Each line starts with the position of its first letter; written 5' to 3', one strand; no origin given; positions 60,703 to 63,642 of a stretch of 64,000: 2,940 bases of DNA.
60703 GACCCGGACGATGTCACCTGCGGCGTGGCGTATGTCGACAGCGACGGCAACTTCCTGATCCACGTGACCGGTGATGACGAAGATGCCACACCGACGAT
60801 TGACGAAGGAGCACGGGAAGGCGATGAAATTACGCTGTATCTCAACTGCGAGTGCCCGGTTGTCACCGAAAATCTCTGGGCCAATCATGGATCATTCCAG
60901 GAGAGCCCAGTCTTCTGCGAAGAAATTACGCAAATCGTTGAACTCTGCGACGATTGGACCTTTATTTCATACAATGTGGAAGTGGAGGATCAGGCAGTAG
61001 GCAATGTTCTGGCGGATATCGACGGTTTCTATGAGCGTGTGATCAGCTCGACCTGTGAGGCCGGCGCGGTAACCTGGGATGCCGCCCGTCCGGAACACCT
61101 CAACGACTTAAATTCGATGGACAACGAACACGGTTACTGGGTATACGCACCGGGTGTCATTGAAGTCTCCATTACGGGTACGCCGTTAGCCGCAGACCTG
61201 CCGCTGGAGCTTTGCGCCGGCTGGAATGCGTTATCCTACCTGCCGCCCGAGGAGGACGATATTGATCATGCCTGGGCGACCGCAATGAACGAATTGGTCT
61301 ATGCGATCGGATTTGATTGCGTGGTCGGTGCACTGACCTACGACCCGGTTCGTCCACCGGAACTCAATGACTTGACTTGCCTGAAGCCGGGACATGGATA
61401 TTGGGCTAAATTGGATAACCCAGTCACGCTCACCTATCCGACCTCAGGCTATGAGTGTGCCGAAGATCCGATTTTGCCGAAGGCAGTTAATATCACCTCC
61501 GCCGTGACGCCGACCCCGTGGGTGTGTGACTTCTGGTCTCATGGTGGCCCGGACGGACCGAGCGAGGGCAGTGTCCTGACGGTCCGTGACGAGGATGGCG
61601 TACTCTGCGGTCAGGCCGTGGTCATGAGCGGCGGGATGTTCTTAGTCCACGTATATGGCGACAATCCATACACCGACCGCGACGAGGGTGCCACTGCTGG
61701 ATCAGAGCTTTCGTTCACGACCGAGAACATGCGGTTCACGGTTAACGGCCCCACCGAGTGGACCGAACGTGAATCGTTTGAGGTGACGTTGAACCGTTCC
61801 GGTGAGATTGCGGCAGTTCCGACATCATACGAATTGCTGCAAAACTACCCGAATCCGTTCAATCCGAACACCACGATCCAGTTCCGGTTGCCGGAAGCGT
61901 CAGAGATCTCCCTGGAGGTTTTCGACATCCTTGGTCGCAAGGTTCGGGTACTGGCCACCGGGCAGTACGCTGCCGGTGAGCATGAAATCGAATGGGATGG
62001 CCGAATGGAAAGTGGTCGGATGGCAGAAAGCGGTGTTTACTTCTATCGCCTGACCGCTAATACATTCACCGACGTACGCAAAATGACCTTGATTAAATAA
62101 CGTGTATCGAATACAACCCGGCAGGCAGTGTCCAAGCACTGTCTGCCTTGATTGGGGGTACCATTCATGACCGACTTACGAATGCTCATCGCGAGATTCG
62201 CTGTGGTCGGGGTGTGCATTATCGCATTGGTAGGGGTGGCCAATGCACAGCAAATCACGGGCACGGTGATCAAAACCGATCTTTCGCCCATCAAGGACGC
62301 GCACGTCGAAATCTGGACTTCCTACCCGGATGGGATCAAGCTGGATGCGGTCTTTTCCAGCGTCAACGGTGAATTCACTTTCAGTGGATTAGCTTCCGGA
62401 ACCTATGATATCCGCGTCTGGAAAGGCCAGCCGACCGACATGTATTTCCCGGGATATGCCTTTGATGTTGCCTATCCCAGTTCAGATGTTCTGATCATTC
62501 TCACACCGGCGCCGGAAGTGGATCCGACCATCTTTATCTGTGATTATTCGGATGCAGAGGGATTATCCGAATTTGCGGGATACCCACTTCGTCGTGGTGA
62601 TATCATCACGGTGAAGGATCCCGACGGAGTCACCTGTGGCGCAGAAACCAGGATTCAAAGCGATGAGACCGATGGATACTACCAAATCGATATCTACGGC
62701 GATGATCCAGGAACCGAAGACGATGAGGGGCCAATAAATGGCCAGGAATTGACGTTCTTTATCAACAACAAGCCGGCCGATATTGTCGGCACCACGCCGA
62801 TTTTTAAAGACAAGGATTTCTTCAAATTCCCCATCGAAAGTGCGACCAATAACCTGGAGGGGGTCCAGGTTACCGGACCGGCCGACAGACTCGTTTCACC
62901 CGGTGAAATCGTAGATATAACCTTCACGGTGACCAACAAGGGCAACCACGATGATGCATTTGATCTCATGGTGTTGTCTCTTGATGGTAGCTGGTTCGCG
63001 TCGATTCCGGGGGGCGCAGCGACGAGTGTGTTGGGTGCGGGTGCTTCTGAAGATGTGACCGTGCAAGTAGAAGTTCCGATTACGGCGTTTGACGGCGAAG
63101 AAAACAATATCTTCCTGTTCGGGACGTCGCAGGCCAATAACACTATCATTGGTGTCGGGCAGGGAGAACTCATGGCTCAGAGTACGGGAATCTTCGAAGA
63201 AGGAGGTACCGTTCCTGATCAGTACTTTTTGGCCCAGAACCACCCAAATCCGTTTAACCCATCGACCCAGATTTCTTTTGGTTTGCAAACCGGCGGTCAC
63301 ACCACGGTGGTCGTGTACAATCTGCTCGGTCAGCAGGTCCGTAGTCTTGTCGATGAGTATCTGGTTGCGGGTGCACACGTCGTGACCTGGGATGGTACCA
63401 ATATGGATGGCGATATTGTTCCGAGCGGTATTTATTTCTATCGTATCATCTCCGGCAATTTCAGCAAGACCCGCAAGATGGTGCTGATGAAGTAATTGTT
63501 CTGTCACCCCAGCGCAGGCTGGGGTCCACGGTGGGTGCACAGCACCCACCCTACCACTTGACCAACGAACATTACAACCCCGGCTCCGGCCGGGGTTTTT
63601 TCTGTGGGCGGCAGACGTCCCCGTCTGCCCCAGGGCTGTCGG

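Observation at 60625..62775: Novel ~75-aa module (consensus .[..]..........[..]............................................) present twice in the giant protein and once in the neighbouring T9SS protein.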

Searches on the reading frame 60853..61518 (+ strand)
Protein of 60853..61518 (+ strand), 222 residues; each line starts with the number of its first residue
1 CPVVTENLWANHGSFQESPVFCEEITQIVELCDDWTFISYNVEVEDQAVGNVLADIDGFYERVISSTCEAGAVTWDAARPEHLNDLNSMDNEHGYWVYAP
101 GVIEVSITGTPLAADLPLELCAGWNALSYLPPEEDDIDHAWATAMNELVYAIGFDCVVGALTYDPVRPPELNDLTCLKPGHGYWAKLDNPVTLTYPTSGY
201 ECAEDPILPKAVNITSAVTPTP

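Call 51: search_protein_families(library=pfam, proteins=[window:60853-61518:+], max_evalue=10)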
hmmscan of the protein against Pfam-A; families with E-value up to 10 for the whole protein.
window:60853-61518:+ (222 aa): 0 families

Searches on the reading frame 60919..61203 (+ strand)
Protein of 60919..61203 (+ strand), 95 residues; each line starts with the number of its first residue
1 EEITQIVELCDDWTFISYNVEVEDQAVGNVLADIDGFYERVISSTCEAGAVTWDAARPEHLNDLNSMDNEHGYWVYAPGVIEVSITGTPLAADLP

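Call 84: search_solved_structures(query=A6, max_evalue=1, show_alignments=1)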
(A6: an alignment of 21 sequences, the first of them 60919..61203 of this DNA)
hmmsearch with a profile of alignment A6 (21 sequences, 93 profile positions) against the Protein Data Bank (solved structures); distinct sequences matched with E-value up to 1: 3.
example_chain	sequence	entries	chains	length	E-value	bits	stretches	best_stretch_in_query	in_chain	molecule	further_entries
1afi_A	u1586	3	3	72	0.26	14.6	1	25-71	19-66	MERP | MERCURIC TRANSPORT PROTEIN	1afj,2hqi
1kqk_A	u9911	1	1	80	0.55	13.6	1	25-79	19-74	POTENTIAL COPPER-TRANSPORTING ATPASE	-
1jww_A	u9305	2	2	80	0.56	13.6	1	25-79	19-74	Potential copper-transporting ATPase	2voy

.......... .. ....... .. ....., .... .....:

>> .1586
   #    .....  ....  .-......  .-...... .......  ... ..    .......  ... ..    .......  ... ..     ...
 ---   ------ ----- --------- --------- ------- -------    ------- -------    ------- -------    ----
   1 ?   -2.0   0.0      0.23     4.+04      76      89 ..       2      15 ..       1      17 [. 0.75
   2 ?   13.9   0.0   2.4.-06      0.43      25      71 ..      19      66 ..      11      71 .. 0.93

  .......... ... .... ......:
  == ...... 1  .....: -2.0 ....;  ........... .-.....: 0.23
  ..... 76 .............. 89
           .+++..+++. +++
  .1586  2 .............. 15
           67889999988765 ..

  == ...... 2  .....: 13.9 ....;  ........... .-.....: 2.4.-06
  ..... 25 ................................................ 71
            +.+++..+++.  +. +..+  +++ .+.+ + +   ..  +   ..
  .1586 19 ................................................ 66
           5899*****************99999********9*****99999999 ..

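Call 85: search_protein_families(library=ncbifam, alignment_id=A6, max_evalue=0.01)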
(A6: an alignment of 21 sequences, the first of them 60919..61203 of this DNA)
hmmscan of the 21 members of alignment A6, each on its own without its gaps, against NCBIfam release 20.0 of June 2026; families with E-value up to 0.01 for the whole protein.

A. member 1, window:60919-61203:+ (95 aa): 0 families

B. families by the number of members that match (of 21 scanned): 0 families

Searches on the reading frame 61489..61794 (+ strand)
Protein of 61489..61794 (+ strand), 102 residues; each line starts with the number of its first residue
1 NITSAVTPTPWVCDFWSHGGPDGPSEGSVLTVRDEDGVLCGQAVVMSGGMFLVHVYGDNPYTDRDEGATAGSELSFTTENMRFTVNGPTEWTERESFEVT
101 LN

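Call 11: search_protein_families(library=pfam, proteins=[window:61489-61794:+], max_evalue=10)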
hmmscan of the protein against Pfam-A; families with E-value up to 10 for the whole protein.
window:61489-61794:+ (102 aa): 1 family
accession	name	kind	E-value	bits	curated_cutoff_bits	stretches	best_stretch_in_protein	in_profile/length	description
PF17936.7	Big_6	-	0.0087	16.7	27.6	1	26-55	23-52/83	Bacterial Ig domain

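Call 12: search_protein_families(library=ncbifam, proteins=[window:61489-61794:+], max_evalue=10)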
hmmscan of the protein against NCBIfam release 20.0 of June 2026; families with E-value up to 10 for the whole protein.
window:61489-61794:+ (102 aa): 0 families

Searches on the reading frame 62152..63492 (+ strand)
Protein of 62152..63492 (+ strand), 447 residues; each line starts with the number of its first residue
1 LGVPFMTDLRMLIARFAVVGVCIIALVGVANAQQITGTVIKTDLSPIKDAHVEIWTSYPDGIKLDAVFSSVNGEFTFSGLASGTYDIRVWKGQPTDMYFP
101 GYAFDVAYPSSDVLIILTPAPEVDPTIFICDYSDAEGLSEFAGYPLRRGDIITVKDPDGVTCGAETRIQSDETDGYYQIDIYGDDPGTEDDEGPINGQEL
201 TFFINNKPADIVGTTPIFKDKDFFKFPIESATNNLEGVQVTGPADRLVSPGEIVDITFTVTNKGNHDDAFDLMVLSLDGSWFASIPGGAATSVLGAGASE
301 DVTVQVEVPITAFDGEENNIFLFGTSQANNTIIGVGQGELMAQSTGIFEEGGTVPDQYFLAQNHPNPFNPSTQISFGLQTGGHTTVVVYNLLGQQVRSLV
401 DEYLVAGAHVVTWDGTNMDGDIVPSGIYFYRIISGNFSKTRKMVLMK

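Call 6: search_protein_families(library=pfam, proteins=[window:62152-63492:+], max_evalue=1)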
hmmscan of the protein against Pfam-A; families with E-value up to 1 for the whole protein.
window:62152-63492:+ (447 aa): 9 families
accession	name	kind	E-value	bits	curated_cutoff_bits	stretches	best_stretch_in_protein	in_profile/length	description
PF13860.13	FlgD_ig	-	3.8e-07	30.4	27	1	383-429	24-70/79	FlgD Ig-like domain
PF13620.12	CarboxypepD_reg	-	4.3e-07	30.6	32.3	1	34-91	1-56/82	Carboxypeptidase regulatory-like domain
PF18962.6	Por_Secre_tail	-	6.4e-07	30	27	1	365-444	3-74/75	Secretion system C-terminal sorting domain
PF13585.12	CHU_C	-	0.00093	19.7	27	1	383-434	28-72/86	CHU_C Type IX secretion signal domain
PF17210.9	SdrD_B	-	0.012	16.2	29.7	1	45-97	22-70/112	SdrD B-like domain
PF11614.14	FixG_C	-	0.014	16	25.6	1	257-320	36-97/119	IG-like fold at C-terminal of FixG, putative oxidoreductase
PF17802.7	SpaA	-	0.018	15.6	23.1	1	39-88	5-57/91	Prealbumin-like fold domain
PF23619.1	Ig_VWA7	-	0.13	12.9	27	1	241-313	5-73/104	VWA7 Ig-like domain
PF07705.17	CARDB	-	0.18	12.5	22.7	1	248-308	15-71/101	CARDB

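Call 12: search_protein_families(library=ncbifam, proteins=[window:62152-63492:+], max_evalue=10)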
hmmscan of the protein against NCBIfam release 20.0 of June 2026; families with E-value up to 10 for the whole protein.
window:62152-63492:+ (447 aa): 13 families
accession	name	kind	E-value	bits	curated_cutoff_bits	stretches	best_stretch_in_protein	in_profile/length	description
TIGR04183.1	Por_Secre_tail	domain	4.6e-11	42.6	23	1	365-444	3-70/72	T9SS type A sorting domain-containing protein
NF033707.1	T9SS_sortase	equivalog_domain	2.5e-06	25.4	420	1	362-433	1000-1076/1095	type IX secretion system sortase PorU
NF041740.1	choice_anch_T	equivalog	2.8e-05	23.4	70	1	248-311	157-222/259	choice-of-anchor T family protein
NF005176.1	PRK06655.1-1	equivalog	4.8e-05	23.4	230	1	383-432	98-147/197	flagellar hook assembly protein FlgD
NF033506.0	PACE-CTERM-PROT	exception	0.0025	16.5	110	1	226-320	473-566/627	putative S-layer protein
NF009453.0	PRK12813.1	equivalog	0.0034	16.9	264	1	383-434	125-173/223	flagellar basal body rod modification protein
NF038113.1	T9SSA_dep_M36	equivalog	0.0059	14.8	885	1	363-445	795-868/869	T9SS-dependent M36 family metallopeptidase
NF052323.1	T9SSA_dep_M6i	equivalog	0.019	12.9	600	1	362-435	959-1027/1043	T9SS-dependent M6-like inactivated metalloprotease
NF053608.1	Lsa66_OmpA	equivalog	0.029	12.8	700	1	410-436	204-230/581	fibronectin-binding adhesin Lsa66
NF052228.1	T9SS_PorZ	equivalog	0.033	12.6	260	1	399-430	708-738/757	type IX secretion system anionic LPS delivery protein PorZ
NF009276.0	PRK12633.1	equivalog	0.034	13.8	383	1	382-432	129-179/234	flagellar basal body rod modification protein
NF012200.0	choice_anch_D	domain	0.042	14.4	45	1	254-307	35-88/108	choice-of-anchor D domain-containing protein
NF009452.0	PRK12812.1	equivalog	0.11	11.8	258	1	385-431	155-203/289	flagellar basal body rod modification protein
